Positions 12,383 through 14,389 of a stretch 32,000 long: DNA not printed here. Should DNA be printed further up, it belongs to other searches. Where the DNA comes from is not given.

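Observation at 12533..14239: FtsA actin fold fused in frame to a ribulose-phosphate 3-epimerase barrel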

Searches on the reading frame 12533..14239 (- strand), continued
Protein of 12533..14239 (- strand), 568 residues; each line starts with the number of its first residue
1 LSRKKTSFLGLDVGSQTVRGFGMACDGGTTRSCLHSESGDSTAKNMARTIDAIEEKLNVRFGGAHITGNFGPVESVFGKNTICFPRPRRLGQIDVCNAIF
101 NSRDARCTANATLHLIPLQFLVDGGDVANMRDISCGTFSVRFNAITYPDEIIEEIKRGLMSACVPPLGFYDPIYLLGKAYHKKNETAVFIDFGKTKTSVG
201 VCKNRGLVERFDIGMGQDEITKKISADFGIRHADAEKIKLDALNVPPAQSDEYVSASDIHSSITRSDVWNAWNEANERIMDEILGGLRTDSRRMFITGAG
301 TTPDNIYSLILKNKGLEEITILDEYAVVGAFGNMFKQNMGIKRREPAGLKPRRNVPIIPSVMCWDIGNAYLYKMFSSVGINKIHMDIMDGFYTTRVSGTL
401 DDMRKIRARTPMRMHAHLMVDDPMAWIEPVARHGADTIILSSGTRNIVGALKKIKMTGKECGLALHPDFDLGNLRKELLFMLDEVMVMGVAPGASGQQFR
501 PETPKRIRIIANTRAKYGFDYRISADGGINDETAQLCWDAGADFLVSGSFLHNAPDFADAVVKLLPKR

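Call 12: search_solved_structures(query=A1, max_evalue=1, show_alignments=0)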
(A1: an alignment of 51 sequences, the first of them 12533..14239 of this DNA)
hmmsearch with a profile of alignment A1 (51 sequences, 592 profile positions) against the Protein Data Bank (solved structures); distinct sequences matched with E-value up to 1: 60.
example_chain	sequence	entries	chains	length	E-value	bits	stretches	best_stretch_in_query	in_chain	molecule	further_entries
2fli_A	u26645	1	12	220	2.9e-55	191.4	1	381-588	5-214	ribulose-phosphate 3-epimerase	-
1rpx_A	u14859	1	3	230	2.4e-44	155.4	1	376-587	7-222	PROTEIN (RIBULOSE-PHOSPHATE 3-EPIMERASE)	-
1tqj_A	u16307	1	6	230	3.1e-44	155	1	378-587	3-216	Ribulose-phosphate 3-epimerase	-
7b1w_J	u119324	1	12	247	3e-43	151.7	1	369-586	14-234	Ribulose-phosphate 3-epimerase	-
3ct7_A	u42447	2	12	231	7.4e-38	133.9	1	381-573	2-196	D-allulose-6-phosphate 3-epimerase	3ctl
3qc3_A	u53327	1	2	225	6.7e-35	124.1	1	382-590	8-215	D-ribulose-5-phosphate-3-epimerase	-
3ovp_A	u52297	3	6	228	7.2e-35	124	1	382-590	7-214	Ribulose-phosphate 3-epimerase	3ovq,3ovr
5umf_A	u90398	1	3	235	2.2e-34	122.4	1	374-585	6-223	Ribulose-phosphate 3-epimerase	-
1h1y_A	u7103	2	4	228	1.2e-32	116.7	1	381-579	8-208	D-RIBULOSE-5-PHOSPHATE 3-EPIMERASE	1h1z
7u5y_A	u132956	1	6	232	4.7e-32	114.7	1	376-586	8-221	Ribulose-phosphate 3-epimerase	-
4nu7_A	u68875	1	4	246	1.4e-31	113.1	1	382-586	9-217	Ribulose-phosphate 3-epimerase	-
7sbj_A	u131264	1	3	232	2e-31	112.7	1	375-579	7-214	Ribulose-phosphate 3-epimerase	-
3inp_A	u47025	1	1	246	3e-31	112.1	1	374-587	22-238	D-ribulose-phosphate 3-epimerase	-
1tqx_A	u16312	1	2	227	4.1e-29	105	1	382-580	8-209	D-ribulose-5-phosphate 3-epimerase, putative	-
7q6f_A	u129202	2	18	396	4.3e-22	81.9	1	39-343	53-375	Cell division protein FtsA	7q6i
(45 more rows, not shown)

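Call 15: find_related_loci(query=A1, collection=genome_contigs, flank=10000)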
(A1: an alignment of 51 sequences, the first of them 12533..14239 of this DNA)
Query A1 (568 aa) in genome_contigs; peptide patterns used: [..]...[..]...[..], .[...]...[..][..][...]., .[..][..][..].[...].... (x = any residue, [..] = any of these).
600 stretches matched a pattern (row limit reached: there are more); 529 encode a relative of the query (tblastn E <= 1e-3); the best 80 are kept; 80 distinct loci.
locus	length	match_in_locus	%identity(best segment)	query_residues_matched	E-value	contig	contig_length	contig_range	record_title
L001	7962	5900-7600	58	1-567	0e+0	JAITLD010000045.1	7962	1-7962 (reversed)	MAG: Rickettsiales bacterium isolate Pcl387_bin88 k119_3272418, whole genome shotgun sequence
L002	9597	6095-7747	49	3-568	2e-166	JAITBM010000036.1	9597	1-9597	MAG: Rickettsiales bacterium isolate Ncb351_bin87 k119_465173, whole genome shotgun sequence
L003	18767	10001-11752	34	6-567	1e-102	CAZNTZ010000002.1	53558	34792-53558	MAG TPA_asm: uncultured Muribaculaceae bacterium isolate SRP192927_co1_972 genome assembly, contig: NODE_783_length_5355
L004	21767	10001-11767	35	1-567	2e-102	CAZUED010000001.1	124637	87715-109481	MAG TPA_asm: uncultured Muribaculaceae bacterium isolate SRP192927_co1_66 genome assembly, contig: NODE_76_length_124637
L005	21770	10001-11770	36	1-568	5e-101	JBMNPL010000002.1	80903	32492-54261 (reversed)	MAG: Alphaproteobacteria bacterium isolate SBF912SR1HQ0037 scaffold_739_c1, whole genome shotgun sequence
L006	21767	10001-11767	35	1-567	9e-100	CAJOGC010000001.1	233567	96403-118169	uncultured Alphaproteobacteria bacterium isolate Sheep_2_mag_61 genome assembly, contig: scaffold_6, whole genome shotgu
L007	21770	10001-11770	36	1-568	7e-99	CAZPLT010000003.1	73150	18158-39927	MAG TPA_asm: uncultured Muribaculaceae bacterium isolate SRP192927_co1_307 genome assembly, contig: NODE_383_length_7315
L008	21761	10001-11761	34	1-565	2e-98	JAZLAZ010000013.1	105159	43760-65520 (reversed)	MAG: Candidatus Enterousia sp. isolate T1900045067_TC20190061.MAGScoT_cleanbin_000021 SGB_4608_k141_1866197, whole genom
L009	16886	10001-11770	33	1-565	8e-98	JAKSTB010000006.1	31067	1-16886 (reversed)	MAG: Alphaproteobacteria bacterium isolate Horse_feces296 MAG296_6, whole genome shotgun sequence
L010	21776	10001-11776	32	1-565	1e-97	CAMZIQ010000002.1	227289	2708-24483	MAG TPA_asm: uncultured proteobacterium isolate SRR10912534_bin.71_metaWRAP_v1.3_MAG genome assembly, contig: ERZ1421001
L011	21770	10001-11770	35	1-568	7e-97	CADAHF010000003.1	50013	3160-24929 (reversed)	MAG: uncultured proteobacterium isolate RUG13292 genome assembly, contig: RUG13292_asm_3, whole genome shotgun sequence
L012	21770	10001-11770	34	1-568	4e-97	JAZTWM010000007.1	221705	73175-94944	MAG: Candidatus Enterousia sp. isolate T1900045333_YK20190022.MAGScoT_cleanbin_000042 SGB_6555_k141_849587, whole genome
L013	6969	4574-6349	33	1-565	1e-96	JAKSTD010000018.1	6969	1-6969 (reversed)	MAG: Alphaproteobacteria bacterium isolate Horse_feces298 MAG298_18, whole genome shotgun sequence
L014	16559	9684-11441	33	1-564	1e-95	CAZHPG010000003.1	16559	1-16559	MAG TPA_asm: uncultured Muribaculaceae bacterium isolate SRP220891_co1_206 genome assembly, contig: NODE_6619_length_165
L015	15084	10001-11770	35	1-566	9e-96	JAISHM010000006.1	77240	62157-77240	MAG: Rickettsiales bacterium isolate Hm464_bin176 k119_1042632, whole genome shotgun sequence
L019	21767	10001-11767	34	1-567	2e-94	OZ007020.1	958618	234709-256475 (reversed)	MAG: uncultured Alphaproteobacteria bacterium isolate 6730_HET_VAC_contig_11916_metaflye_circ MAG genome assembly, chrom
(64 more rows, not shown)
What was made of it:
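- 80 GTDB species (call 15). The same in-frame fusion occurs in 80 independent species genomes, one of them a closed 958-kb chromosome (call 15).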

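Call 16: predict_structure(alignment_id=A1)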
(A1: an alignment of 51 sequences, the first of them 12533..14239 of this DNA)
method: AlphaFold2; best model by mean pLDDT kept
length: 568 residues; sequences in the alignment: 51
mean_pLDDT: 89.3   pTM: 0.58
mean pLDDT of the five models: 89.3, 88.6, 88.2, 87.7, 87.0
residues with pLDDT >= 90: 388; 70-90: 153; 50-70: 12; < 50: 15
segments of 3 or more residues with pLDDT < 50: 340-352
pLDDT, mean of each block of 10 residues (from residue 1): 72 92 84 91 93 95 93 91 88 83 79 90 85 87 92 92 92 94 92 94 92 93 95 93 86 90 93 94 87 86 86 86 91 70 39 81 91 92 92 80 94 95 94 96 90 95 95 90 96 82 97 95 96 97 96 94 90
secondary structure, 60 per line:
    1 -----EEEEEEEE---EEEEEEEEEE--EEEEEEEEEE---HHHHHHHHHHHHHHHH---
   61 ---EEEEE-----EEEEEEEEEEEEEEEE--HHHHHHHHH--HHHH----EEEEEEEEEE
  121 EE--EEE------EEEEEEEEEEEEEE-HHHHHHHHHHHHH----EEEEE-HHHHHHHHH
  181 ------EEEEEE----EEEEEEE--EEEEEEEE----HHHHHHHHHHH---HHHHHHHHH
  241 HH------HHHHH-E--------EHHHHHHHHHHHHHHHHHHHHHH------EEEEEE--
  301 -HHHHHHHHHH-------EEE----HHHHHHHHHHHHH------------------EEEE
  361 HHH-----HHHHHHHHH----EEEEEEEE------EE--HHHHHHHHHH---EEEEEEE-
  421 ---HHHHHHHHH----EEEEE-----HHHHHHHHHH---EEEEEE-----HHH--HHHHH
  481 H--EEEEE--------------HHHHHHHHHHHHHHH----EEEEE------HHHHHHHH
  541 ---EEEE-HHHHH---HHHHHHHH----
elements in order: E6-13 E17-26 E29-38 H42-57 E64-68 E74-89 H92-100 H103-106 E111-122 E125-127 E134-147 H149-161 E166-170 H172-180 E187-192 E197-203 E206-213 H218-228 H232-242 H249-253 H265-286 E293-298 H302-311 E319-321 H326-338 E357-360 H369-377 E382-389 H400-409 E413-419 H424-432 E437-441 H447-456 E460-465 H476-481 E484-488 H503-517 E522-526 H533-540 E544-547 H549-553 H557-564
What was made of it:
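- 13175..13222 (-): Inter-domain linker, residues 340-355 (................). It is polybasic, rich in Pro/Gly, and predicted disordered. The amphipathic helix present in most relatives is deleted here. pLDDT below 50 at 340-352 (call 16).
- Checked: Structure model: the AF2 model (pLDDT 89.3) shows two folded domains and a disordered linker at 340-352 (call 16).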

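Call 20: fold_search(model_id=the predicted structure, library=pdb)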
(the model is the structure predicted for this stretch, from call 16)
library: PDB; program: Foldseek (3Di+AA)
matches with E <= 10: 1788; with E <= 0.001: 766
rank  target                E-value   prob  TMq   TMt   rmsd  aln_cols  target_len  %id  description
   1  3wt0_C                1.6e-20  1.00  0.46  0.66   5.2       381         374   16  Crystal Structure Analysis of Cell Division Protein (released 2015-04-29)
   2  3wt0_A                1.8e-20  1.00  0.46  0.66   5.2       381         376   16  Crystal Structure Analysis of Cell Division Protein (released 2015-04-29)
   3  3wt0_D                2.3e-20  1.00  0.45  0.64   5.6       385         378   16  Crystal Structure Analysis of Cell Division Protein (released 2015-04-29)
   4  7q6f_A                5.2e-20  1.00  0.47  0.68   5.0       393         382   14  Vibrio maritimus FtsA 1-396 ATP, double filament (released 2022-09-21)
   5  2fli_A                5.5e-20  1.00  0.36  0.91   1.5       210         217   34  The crystal structure of D-ribulose 5-phosphate 3-epimerase from Streptococus pyogenes complexed with D-xylitol 5-phos (released 2006-03-07)
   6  3wqt_C                5.5e-20  1.00  0.44  0.64   5.4       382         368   15  Staphylococcus aureus FtsA complexed with AMPPNP (released 2014-10-08)
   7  3wqu_B                6.5e-20  1.00  0.47  0.67   5.2       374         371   16  Staphylococcus aureus FtsA complexed with ATP (released 2014-10-08)
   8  3wqu_D                8.2e-20  1.00  0.46  0.67   5.5       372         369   17  Staphylococcus aureus FtsA complexed with ATP (released 2014-10-08)
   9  3wqt_A                9.2e-20  1.00  0.45  0.65   5.4       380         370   16  Staphylococcus aureus FtsA complexed with AMPPNP (released 2014-10-08)
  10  2fli_G                1.4e-19  1.00  0.36  0.91   1.8       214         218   34  The crystal structure of D-ribulose 5-phosphate 3-epimerase from Streptococus pyogenes complexed with D-xylitol 5-phos (released 2006-03-07)
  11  2fli_L                1.7e-19  1.00  0.36  0.90   1.5       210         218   34  The crystal structure of D-ribulose 5-phosphate 3-epimerase from Streptococus pyogenes complexed with D-xylitol 5-phos (released 2006-03-07)
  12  7q6d                  2.5e-19  1.00  0.48  0.68   5.3       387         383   15  E. coli FtsA 1-405 ATP 3 Ni (released 2022-09-21)
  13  7q6g                  3.1e-19  1.00  0.48  0.67   5.2       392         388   15  Xenorhabdus poinarii FtsA 1-396 ADP (released 2022-09-21)
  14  2fli_B                3.9e-19  1.00  0.36  0.92   1.8       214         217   34  The crystal structure of D-ribulose 5-phosphate 3-epimerase from Streptococus pyogenes complexed with D-xylitol 5-phos (released 2006-03-07)
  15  7q6i_D                3.9e-19  1.00  0.46  0.69   5.3       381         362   14  Vibrio maritimus FtsA 1-396 ATP and FtsN 1-29, bent tetramers in double filament arrangement (released 2022-09-21)
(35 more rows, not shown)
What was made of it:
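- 13223..14239 (-): FtsA-type actin-like domain, residues 1-339. Includes the 1C/SHS2 subdomain (about residues 74-161), phosphate-1 LDVGS (11-15), phosphate-2 DFGKTKT (191-197) and adenosine motif ITGAG (296-300). Foldseek TM 0.64-0.69 to FtsA (call 20).
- On Ribulose-phosphate 3-epimerase family (PF00834): Foldseek to 2FLI gives TM 0.91, rmsd 1.5 A (call 20).
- Checked: Fold search: Foldseek gives FtsA TM 0.64-0.69 and Rpe TM 0.91 at rmsd 1.5 A (call 20).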

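Call 23: search_protein_families(library=pfam, proteins=[L019:8876-9256:+, L019:9311-9991:+, L019:10001-11776:+, L019:11958-12365:-, L019:12366-14360:-, L019:14402-16876:+, L019:17335-19140:-, L019:7111-8451:-, L019:8472-8798:-, L008:7101-9239:+], max_evalue=0.001)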
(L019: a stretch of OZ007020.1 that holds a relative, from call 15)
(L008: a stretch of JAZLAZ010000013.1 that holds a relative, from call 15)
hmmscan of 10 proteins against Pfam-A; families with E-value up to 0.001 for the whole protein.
L019:8876-9256:+ (126 aa): 0 families

L019:9311-9991:+ (226 aa): 2 families
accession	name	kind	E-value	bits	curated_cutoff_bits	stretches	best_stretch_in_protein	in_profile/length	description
PF03799.20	FtsQ_DivIB_C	-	4.2e-09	37.7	21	1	109-218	1-114/114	Cell division protein FtsQ/DivIB, C-terminal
PF08478.15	POTRA_1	-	0.00047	20.8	23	0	38-102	3-66/69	POTRA domain, FtsQ-type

L019:10001-11776:+ (591 aa): 4 families
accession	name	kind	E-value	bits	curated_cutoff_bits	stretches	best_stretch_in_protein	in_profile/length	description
PF00834.25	Ribul_P_3_epim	-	3.1e-40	138.1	21.1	1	382-573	4-197/198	Ribulose-phosphate 3 epimerase family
PF14450.12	FtsA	-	1.2e-15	58.5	31.8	1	189-327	2-112/127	Cell division protein FtsA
PF11104.14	PilM_2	-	4.7e-09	36.1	27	1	182-324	177-304/340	Type IV pilus assembly protein PilM;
PF06723.19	MreB_Mbl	-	1.2e-06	28.1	27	1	184-325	144-304/327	MreB/Mbl protein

L019:11958-12365:- (135 aa): 1 family
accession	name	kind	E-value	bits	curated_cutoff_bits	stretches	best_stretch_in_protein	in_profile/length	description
PF02367.23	TsaE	-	4.8e-32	111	26.6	1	10-128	2-124/128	Threonylcarbamoyl adenosine biosynthesis protein TsaE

L019:12366-14360:- (664 aa): 8 families
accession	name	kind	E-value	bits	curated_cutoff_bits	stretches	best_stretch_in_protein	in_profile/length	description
PF17757.6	UvrB_inter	-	1.1e-32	112.4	22.9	1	162-252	1-91/91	UvrB interaction domain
PF12344.14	UvrB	-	5.3e-22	77.8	27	1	552-593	1-42/43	Ultra-violet resistance protein B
PF00271.37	Helicase_C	-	2.1e-20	73.5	23.5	1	436-545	4-109/110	Helicase conserved C-terminal domain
PF04851.21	ResIII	-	7e-11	42.7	22.5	1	19-90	7-83/164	Type III restriction enzyme, res subunit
PF02151.25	UVR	-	5e-08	32.9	21.5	1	625-654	2-31/36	UvrB/uvrC motif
PF00270.35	DEAD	-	5.8e-08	33.1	26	1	20-86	4-71/167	DEAD/DEAH box helicase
PF13604.12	AAA_30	-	0.00019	21.7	27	0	21-92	7-76/191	AAA domain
PF13191.12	AAA_16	-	0.00086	20.3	32.6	0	22-63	10-52/167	AAA ATPase domain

L019:14402-16876:+ (824 aa): 1 family
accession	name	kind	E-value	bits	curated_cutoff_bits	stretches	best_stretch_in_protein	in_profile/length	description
PF05170.20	AsmA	-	2.5e-06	27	29.8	1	8-90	4-87/607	AsmA family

L019:17335-19140:- (601 aa): 3 families
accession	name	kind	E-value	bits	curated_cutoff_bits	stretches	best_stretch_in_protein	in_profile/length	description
PF00152.25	tRNA-synt_2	-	4.7e-97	325.2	25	1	136-572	2-308/308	tRNA synthetases class II (D, K and N)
PF01336.31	tRNA_anti-codon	-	4.5e-17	62.2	27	1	37-117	1-75/75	OB-fold nucleic acid binding domain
PF02938.19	GAD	-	3.8e-06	27.5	23.4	1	327-417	1-94/95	GAD domain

L019:7111-8451:- (446 aa): 0 families

L019:8472-8798:- (108 aa): 0 families

L008:7101-9239:+ (712 aa): 0 families
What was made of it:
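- On FtsA (cell-division actin-like ATPase): The Enterousia-type relative passes PF14450 (58.5 bits, call 23).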

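Call 37: find_encoding_contigs(protein=P0001, flank=3000, max_places=5)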
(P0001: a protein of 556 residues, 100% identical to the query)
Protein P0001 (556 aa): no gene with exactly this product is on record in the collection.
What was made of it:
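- Tried and rejected: Exact look-up of the JGI protein P0001: no record (call 37).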

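Call 41: predict_structure(alignment_id=A2)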
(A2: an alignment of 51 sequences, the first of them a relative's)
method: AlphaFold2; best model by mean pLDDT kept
length: 594 residues; sequences in the alignment: 51
mean_pLDDT: 92.0   pTM: 0.62
mean pLDDT of the five models: 92.0, 91.5, 90.8, 89.8, 89.7
residues with pLDDT >= 90: 475; 70-90: 104; 50-70: 9; < 50: 6
segments of 3 or more residues with pLDDT < 50: 374-379
pLDDT, mean of each block of 10 residues (from residue 1): 90 93 95 95 95 97 95 94 96 95 93 94 89 95 95 95 95 95 90 95 89 95 96 92 88 86 88 95 96 94 93 95 96 96 95 92 83 52 89 94 91 86 82 95 93 95 95 88 96 89 92 89 85 95 95 95 96 95 92 84
secondary structure, 60 per line:
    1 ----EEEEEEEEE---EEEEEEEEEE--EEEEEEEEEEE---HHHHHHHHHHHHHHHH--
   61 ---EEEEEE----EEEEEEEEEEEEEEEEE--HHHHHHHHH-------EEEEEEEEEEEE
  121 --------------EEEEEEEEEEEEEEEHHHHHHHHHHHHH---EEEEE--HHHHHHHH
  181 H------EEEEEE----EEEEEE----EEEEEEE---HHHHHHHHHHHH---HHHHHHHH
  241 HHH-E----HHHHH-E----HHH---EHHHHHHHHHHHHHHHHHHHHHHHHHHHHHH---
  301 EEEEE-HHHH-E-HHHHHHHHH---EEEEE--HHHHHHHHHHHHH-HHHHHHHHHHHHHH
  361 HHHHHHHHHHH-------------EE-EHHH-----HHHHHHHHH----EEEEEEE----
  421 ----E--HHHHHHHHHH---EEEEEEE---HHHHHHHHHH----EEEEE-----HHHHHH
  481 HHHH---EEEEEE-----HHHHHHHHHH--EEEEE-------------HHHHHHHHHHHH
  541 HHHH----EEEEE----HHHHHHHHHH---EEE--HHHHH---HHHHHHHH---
elements in order: E5-13 E17-26 E29-39 H43-58 E64-69 E74-90 H93-101 E109-120 E135-149 H150-162 E166-170 H173-181 E188-193 E198-203 E208-214 H218-229 H233-243 H250-254 H268-297 E301-305 H307-310 H314-322 E326-330 H333-345 H347-371 H397-405 E410-416 H428-437 E441-447 H451-460 E465-469 H475-484 E488-493 H499-508 E511-515 H529-544 E549-553 H558-567 E571-573 H576-580 H584-591
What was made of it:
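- The AF2 pTM of 0.58-0.62 and the disordered linker give no evidence of a fixed inter-domain interface (calls 16, 41).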
